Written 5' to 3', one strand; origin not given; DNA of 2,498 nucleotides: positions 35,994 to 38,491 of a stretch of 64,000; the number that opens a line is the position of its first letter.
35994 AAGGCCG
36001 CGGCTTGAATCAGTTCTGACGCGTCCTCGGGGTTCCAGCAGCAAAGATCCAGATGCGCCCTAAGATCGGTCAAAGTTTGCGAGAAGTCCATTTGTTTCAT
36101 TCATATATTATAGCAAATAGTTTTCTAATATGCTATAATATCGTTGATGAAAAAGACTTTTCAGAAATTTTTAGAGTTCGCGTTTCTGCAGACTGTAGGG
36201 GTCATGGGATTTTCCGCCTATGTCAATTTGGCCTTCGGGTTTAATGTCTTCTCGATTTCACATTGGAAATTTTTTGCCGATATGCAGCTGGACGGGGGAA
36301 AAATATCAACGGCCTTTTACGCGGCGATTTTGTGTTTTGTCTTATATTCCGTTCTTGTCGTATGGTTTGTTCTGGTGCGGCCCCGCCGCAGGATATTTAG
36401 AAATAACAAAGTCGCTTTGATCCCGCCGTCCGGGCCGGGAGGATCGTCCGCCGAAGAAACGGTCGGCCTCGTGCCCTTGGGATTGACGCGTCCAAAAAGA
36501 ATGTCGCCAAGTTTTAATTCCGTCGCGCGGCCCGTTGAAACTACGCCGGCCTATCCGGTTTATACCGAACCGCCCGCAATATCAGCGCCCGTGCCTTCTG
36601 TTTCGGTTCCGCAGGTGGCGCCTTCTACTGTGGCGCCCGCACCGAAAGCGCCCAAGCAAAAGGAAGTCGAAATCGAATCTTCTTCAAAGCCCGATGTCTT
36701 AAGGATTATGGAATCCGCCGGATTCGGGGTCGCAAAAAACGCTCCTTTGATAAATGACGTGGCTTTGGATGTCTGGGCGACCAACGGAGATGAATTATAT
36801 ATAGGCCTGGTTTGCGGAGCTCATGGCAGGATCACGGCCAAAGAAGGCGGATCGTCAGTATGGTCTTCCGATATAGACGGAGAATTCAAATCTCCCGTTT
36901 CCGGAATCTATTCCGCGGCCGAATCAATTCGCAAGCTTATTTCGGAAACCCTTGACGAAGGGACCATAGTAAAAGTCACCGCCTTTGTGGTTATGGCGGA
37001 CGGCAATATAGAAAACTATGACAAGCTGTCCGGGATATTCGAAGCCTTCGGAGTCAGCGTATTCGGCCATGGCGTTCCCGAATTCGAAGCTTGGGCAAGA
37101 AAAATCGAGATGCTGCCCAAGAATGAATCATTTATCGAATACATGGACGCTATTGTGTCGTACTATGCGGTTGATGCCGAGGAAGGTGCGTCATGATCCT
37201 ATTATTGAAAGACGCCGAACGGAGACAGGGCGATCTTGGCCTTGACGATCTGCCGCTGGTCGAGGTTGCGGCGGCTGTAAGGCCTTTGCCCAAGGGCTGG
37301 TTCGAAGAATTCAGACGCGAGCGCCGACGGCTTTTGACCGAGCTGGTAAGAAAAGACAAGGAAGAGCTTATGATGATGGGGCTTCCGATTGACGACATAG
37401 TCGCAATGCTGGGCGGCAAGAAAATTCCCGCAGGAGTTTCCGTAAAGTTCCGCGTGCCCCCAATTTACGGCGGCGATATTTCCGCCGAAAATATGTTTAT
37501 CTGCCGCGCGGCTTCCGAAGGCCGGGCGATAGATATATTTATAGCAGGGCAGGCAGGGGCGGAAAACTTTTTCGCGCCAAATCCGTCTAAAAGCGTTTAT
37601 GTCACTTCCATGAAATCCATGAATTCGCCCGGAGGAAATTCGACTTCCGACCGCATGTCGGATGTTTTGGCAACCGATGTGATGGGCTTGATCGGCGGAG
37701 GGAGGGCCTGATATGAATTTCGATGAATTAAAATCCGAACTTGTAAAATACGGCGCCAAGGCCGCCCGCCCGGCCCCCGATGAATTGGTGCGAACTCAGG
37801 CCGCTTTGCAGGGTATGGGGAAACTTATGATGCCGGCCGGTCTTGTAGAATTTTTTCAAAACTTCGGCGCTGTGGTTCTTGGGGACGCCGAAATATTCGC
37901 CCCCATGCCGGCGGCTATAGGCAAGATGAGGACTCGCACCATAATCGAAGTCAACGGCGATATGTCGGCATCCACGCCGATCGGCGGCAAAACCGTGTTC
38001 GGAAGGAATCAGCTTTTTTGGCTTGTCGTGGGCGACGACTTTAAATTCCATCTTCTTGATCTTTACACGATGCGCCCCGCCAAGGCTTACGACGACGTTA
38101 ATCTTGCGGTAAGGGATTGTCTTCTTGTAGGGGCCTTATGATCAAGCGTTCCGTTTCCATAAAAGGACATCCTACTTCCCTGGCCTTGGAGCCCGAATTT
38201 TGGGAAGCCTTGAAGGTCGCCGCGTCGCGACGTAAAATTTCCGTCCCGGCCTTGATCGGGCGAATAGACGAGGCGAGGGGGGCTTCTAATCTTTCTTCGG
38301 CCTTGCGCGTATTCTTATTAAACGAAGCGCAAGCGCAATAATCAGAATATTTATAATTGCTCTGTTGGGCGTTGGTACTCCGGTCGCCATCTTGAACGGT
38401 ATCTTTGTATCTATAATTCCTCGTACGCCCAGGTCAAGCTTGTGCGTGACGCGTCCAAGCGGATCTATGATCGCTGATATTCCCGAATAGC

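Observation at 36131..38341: Translationally coupled four-gene operon of unknown function (membrane NERD-like, His-less HNH-like, SUKH-like, RHH)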

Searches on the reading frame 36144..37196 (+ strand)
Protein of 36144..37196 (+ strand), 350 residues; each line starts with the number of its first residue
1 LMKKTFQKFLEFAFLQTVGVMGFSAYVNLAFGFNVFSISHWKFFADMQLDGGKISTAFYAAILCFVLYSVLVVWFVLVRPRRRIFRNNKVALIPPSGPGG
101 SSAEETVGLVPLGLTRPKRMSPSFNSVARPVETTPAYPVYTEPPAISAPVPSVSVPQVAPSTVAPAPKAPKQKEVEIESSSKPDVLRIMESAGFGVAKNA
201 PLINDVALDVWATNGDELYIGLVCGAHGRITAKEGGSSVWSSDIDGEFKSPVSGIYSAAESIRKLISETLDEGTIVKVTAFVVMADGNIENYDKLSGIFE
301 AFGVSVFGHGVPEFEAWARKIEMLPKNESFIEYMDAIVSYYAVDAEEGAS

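Call 3: search_protein_families(library=pfam, proteins=[window:36144-37196:+], max_evalue=1)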
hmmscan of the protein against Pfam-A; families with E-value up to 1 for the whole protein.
window:36144-37196:+ (350 aa): 0 families

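Call 4: search_protein_families(library=ncbifam, proteins=[window:36144-37196:+], max_evalue=1)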
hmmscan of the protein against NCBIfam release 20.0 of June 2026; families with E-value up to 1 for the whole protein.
window:36144-37196:+ (350 aa): 1 family
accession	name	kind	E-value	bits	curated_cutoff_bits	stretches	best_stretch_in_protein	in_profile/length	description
NF046087.1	T3SS_scaff_SemD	subfamily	0.2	11.2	160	1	119-180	84-151/395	SemD/SinC family type III secretion system effector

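Call 5: search_protein_families(library=padloc, proteins=[window:36144-37196:+], max_evalue=1)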
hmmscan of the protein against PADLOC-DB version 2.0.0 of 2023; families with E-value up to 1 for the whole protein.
window:36144-37196:+ (350 aa): 0 families

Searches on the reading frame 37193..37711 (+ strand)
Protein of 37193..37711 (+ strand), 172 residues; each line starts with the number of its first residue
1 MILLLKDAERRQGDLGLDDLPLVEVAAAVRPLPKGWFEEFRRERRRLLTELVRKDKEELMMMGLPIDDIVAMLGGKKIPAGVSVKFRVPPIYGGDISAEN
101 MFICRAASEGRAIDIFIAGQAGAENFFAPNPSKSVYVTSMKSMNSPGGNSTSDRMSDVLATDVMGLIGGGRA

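Call 3: search_protein_families(library=pfam, proteins=[window:37193-37711:+], max_evalue=1)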
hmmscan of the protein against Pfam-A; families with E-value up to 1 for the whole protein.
window:37193-37711:+ (172 aa): 0 families

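Call 4: search_protein_families(library=ncbifam, proteins=[window:37193-37711:+], max_evalue=1)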
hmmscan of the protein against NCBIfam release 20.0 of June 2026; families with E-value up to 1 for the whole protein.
window:37193-37711:+ (172 aa): 0 families

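Call 5: search_protein_families(library=padloc, proteins=[window:37193-37711:+], max_evalue=1)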
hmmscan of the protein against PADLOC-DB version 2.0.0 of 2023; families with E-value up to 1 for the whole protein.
window:37193-37711:+ (172 aa): 0 families

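Call 11: find_homologous_proteins(query=window:37193-37711:+)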
Query window:37193-37711:+ (172 aa): 2 proteins with E <= 0.001 among 193 candidates.
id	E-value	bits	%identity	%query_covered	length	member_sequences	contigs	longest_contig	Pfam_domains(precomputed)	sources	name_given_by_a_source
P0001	1.8e-106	371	100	100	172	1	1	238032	-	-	-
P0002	1.6e-66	241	67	96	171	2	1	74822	-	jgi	jgi:hypothetical protein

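Call 36: find_related_loci(query=window:37193-37708:+, collection=genome_contigs, flank=6000)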
Query window:37193-37708:+ (172 aa) in genome_contigs; peptide patterns used: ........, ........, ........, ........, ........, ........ (x = any residue, [..] = any of these).
167 stretches matched a pattern, but none encodes a relative of the query by tblastn (E <= 1e-3).

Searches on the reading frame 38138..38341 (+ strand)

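Call 3: search_protein_families(library=pfam, proteins=[window:38138-38341:+], max_evalue=1)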
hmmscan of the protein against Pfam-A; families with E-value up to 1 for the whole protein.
window:38138-38341:+ (67 aa): 1 family
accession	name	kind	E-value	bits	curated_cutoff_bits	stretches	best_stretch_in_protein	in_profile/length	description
PF13467.12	RHH_4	-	4.5e-24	84.7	25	1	2-63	2-66/67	Ribbon-helix-helix domain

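Call 4: search_protein_families(library=ncbifam, proteins=[window:38138-38341:+], max_evalue=1)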
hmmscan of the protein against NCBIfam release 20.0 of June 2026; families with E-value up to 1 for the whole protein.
window:38138-38341:+ (67 aa): 0 families

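Call 5: search_protein_families(library=padloc, proteins=[window:38138-38341:+], max_evalue=1)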
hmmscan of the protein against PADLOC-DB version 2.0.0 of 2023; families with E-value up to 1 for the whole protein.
window:38138-38341:+ (67 aa): 0 families
